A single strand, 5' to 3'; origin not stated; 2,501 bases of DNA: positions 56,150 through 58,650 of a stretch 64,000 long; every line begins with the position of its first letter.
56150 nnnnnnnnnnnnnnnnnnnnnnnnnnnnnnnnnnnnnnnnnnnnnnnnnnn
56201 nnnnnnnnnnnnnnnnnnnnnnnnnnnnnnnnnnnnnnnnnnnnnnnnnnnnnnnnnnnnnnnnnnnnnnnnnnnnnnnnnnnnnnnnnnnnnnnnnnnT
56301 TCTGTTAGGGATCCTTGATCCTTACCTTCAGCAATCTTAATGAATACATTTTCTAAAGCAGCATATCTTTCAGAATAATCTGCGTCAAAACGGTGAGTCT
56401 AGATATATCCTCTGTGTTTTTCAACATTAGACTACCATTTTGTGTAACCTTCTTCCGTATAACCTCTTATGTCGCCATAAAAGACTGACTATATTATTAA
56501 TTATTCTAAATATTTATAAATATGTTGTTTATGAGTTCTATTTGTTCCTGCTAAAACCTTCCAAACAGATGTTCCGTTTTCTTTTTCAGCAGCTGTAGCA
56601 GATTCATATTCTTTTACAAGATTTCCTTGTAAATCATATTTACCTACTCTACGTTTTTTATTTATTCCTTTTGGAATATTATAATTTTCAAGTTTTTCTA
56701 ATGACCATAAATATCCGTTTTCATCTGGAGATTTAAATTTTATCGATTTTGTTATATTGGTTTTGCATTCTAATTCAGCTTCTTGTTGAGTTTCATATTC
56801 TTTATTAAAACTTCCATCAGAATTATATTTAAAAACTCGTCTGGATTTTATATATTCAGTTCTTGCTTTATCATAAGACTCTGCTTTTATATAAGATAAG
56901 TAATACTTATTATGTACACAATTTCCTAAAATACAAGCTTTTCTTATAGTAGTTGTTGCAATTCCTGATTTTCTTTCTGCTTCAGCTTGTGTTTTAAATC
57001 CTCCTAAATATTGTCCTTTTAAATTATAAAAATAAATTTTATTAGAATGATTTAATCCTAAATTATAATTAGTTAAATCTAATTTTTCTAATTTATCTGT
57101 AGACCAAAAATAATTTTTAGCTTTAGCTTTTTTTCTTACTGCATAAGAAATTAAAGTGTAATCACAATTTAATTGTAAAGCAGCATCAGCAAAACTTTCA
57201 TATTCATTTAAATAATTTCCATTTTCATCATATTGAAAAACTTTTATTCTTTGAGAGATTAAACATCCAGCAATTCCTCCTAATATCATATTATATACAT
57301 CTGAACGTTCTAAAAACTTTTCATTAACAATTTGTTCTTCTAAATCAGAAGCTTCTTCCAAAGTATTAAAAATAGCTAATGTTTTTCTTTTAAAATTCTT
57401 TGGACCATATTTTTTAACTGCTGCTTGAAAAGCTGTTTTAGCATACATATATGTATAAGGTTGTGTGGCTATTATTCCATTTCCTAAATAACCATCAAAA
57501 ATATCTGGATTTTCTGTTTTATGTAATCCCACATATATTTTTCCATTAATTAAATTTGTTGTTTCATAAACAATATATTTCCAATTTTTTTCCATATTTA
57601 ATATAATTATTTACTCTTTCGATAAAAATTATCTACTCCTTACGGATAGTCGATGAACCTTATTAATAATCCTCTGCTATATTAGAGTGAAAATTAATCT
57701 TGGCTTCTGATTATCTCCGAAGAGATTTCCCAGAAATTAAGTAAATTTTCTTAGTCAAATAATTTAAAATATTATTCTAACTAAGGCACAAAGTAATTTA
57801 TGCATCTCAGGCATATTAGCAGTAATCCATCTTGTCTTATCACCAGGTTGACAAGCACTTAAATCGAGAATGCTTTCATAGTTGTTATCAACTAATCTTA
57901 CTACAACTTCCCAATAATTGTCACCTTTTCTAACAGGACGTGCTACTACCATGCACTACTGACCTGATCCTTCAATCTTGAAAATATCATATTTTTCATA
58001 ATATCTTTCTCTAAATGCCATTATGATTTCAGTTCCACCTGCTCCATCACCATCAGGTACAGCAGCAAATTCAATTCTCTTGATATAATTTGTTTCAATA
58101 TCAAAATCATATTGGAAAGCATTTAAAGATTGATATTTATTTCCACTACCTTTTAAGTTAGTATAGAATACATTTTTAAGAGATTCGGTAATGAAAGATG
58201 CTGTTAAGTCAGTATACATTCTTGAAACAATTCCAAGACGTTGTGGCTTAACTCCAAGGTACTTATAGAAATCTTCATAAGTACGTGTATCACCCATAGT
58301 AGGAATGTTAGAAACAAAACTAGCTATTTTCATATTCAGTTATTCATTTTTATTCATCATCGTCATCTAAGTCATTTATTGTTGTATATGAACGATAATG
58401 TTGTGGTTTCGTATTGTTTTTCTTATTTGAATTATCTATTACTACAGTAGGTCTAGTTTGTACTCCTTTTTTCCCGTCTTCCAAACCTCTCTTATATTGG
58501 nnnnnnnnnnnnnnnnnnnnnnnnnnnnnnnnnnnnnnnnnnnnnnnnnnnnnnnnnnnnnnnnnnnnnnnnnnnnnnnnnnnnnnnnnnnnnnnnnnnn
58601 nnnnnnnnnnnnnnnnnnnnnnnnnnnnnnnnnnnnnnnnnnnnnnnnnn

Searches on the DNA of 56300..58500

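Call 23: search_rna_families(source=window, start=56300, end=58500, threshold=evalue, max_evalue=1, show_alignments=2)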
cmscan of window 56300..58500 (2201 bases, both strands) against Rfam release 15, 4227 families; matches with E-value up to 1: 0.
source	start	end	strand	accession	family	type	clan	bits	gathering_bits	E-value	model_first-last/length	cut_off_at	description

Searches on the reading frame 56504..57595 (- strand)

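Call 55: search_protein_families(library=phrogs, max_evalue=0.00001, proteins=[window:56504-57595:-])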
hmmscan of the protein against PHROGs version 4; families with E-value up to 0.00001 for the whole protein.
seq(364 aa): 4 families
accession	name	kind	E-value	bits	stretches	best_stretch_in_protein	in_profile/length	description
phrog_314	-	DNA, RNA and nucleotide metabolism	1.7e-21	77.8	1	5-271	177-401/574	homing endonuclease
phrog_19446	-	DNA, RNA and nucleotide metabolism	2.6e-09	38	1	9-109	4-97/254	homing endonuclease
phrog_36279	-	unknown function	8.5e-07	29.9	0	115-163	4-49/152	-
phrog_20162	-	DNA, RNA and nucleotide metabolism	6.9e-06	27.4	0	124-165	39-80/88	HNH endonuclease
